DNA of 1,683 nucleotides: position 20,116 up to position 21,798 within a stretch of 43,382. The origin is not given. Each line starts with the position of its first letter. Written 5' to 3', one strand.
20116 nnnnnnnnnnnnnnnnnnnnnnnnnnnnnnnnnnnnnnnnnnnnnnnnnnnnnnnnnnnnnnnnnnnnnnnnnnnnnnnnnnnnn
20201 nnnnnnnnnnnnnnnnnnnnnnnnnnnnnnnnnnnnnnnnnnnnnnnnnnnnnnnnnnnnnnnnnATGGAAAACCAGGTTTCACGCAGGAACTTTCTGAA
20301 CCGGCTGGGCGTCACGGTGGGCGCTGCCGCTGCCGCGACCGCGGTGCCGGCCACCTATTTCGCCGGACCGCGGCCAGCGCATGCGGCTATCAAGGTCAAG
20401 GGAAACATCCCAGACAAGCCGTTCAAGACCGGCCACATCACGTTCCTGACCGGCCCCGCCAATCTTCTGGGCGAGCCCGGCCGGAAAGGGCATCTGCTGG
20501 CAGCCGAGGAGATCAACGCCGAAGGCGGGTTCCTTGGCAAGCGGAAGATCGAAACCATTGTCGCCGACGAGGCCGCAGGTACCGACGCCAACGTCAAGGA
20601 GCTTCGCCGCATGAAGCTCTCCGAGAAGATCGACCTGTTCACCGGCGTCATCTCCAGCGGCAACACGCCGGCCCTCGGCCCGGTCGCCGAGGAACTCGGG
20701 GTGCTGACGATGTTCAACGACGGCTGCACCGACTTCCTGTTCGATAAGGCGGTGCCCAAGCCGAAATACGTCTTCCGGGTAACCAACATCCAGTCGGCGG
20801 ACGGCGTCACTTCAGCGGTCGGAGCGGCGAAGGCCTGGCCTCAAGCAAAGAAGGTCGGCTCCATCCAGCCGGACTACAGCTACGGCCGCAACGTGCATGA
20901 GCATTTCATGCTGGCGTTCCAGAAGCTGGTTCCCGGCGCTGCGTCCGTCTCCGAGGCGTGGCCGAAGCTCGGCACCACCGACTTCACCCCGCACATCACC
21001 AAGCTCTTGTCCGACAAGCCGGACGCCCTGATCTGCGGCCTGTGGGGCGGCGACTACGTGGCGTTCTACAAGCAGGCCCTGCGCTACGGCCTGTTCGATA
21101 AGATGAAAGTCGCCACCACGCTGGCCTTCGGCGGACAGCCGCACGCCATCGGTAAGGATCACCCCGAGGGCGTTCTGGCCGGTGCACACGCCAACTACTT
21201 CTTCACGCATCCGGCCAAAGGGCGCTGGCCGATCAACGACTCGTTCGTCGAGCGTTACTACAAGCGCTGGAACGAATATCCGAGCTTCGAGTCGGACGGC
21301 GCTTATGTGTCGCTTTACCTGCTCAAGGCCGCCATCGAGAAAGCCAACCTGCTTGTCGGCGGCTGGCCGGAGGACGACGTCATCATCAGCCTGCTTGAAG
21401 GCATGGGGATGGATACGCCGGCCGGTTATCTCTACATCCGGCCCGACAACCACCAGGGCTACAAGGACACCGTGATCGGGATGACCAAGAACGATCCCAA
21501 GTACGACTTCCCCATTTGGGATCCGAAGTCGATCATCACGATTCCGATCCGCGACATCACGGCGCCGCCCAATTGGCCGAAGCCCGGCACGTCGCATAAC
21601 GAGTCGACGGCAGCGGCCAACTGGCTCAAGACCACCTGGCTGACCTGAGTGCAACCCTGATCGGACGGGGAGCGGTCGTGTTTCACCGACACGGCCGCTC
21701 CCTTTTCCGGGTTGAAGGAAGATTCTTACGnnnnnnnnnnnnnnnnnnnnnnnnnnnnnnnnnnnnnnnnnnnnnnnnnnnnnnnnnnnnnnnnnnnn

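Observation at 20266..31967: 11.7 kb translationally coupled operon mixing a HAAT-type ABC importer with an unassigned secreted/membrane protein family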

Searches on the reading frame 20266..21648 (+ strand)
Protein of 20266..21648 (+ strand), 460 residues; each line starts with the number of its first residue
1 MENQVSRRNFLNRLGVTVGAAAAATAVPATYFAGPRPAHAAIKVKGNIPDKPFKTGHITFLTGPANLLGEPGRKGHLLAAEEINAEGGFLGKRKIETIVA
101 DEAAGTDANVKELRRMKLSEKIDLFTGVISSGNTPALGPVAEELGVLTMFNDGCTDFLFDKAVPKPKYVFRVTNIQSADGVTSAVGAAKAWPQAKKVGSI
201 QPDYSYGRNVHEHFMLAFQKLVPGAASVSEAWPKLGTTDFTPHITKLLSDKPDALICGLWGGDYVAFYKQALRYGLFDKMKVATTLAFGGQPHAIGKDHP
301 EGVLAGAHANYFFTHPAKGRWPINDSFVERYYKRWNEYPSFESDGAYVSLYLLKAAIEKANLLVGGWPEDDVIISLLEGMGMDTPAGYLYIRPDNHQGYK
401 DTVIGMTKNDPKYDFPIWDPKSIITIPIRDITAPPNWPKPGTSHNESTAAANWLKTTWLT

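Call 4: search_protein_families(library=pfam, proteins=[window:20266-21648:+], max_evalue=0.01)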
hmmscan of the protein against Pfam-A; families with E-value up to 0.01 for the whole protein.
window:20266-21648:+ (460 aa): 2 families
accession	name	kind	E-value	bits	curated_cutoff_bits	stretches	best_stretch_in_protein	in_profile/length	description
PF13458.12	Peripla_BP_6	-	1.1e-56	193.4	31.7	1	54-407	3-338/343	Periplasmic binding protein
PF13433.12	Peripla_BP_5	-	3.7e-21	76.1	27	1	60-420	8-348/363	Periplasmic binding protein domain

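Call 5: search_protein_families(library=ncbifam, proteins=[window:20266-21648:+], max_evalue=0.01)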
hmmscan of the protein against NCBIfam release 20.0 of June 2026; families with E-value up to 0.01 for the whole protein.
window:20266-21648:+ (460 aa): 5 families
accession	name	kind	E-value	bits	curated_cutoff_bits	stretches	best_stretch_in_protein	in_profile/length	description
TIGR03407.1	urea_ABC_UrtA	exception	1.4e-25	90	492.75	1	72-423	20-354/361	urea ABC transporter substrate-binding protein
TIGR03669.1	urea_ABC_arch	equivalog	3.3e-21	75.7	494.8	1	63-400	11-329/375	urea ABC transporter substrate-binding protein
NF011933.0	PRK15404.1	subfamily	1.3e-07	31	477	1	53-311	27-276/370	high-affinity branched-chain amino acid ABC transporter substrate-binding protein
TIGR01409.1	TAT_signal_seq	domain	0.0011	19.2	16.7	1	5-40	1-29/29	twin-arginine translocation signal domain-containing protein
TIGR02811.1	formate_TAT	hypoth_equivalog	0.0046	17.2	48.45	1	3-30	7-34/66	formate dehydrogenase region TAT target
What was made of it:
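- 20266..21648 (+): g1: Tat-exported LivK/UrtA-like (Peripla_BP_6) substrate-binding protein, 460 aa. UrtA model only 90 bits against a cut-off of 493 (calls 4, 5).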

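Call 74: search_solved_structures(query=window:20266-21648:+, max_evalue=0.00001)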
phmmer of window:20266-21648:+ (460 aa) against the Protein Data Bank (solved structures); distinct sequences matched with E-value up to 0.00001: 19.
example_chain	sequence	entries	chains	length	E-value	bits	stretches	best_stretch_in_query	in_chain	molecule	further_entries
3i45_A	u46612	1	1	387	4.8e-25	91.7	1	71-408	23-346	Twin-arginine translocation pathway signal protein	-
8tg1_A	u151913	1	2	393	4.9e-21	78.5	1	51-406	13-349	Extracellular ligand-binding receptor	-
3n0x_A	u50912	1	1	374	1.7e-19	73.5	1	60-425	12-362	Possible substrate binding protein of ABC transporter system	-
3nnd_B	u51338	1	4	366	1.3e-18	70.5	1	60-413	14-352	Possible substrate binding protein of ABC transporter system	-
4ey3_A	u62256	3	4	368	4.7e-16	62.1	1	53-397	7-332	Twin-arginine translocation pathway signal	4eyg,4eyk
3i09_A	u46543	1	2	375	3.9e-12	49.2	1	55-427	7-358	Periplasmic branched-chain amino acid-binding protein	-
4xfk_A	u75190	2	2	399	1.5e-11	47.2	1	51-402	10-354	Putative branched chain amino acid ABC transporter, periplasmic amino acid-binding protein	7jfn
4zpj_A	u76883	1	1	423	2.7e-11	46.4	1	29-398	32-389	Extracellular ligand-binding receptor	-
8hic_A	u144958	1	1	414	1.8e-10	43.7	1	77-411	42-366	Putative urea ABC transporter, substrate binding protein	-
7s6e_A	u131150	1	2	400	2e-10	43.6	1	76-405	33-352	Urea ABC transporter, periplasmic urea-binding protein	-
3td9_A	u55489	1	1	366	7.5e-10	41.6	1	62-410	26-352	Branched chain amino acid ABC transporter, periplasmic amino acid-binding protein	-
7s6f_A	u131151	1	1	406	1.2e-09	41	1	75-410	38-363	Putative urea ABC transporter, urea binding protein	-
4maa_A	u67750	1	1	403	1.6e-08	37.2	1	184-404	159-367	Putative branched-chain amino acid ABC transporter, periplasmic amino acid-binding protein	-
4q6w_A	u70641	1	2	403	2.8e-07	33.2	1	51-296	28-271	Putative leu/ile/val-binding protein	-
4mpt_A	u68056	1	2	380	3.6e-07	32.8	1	53-296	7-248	Putative leu/ile/val-binding protein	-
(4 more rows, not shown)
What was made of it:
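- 20266..21648 (+): Nearest solved structures are Tat-signal HAAT binding proteins 3i45, 8tg1, 3n0x and 4ey3 (call 74).
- Closest known: HAAT-family ABC importers. Different: All five score far below the Urt equivalog cut-offs (for example UrtA 90 bits against 493). g1's nearest solved relatives are Tat-signal binding proteins of unknown or aromatic-acid specificity (call 74).
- g1's nearest solved relatives bind aromatic acids (call 74; ligand identity from own knowledge).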
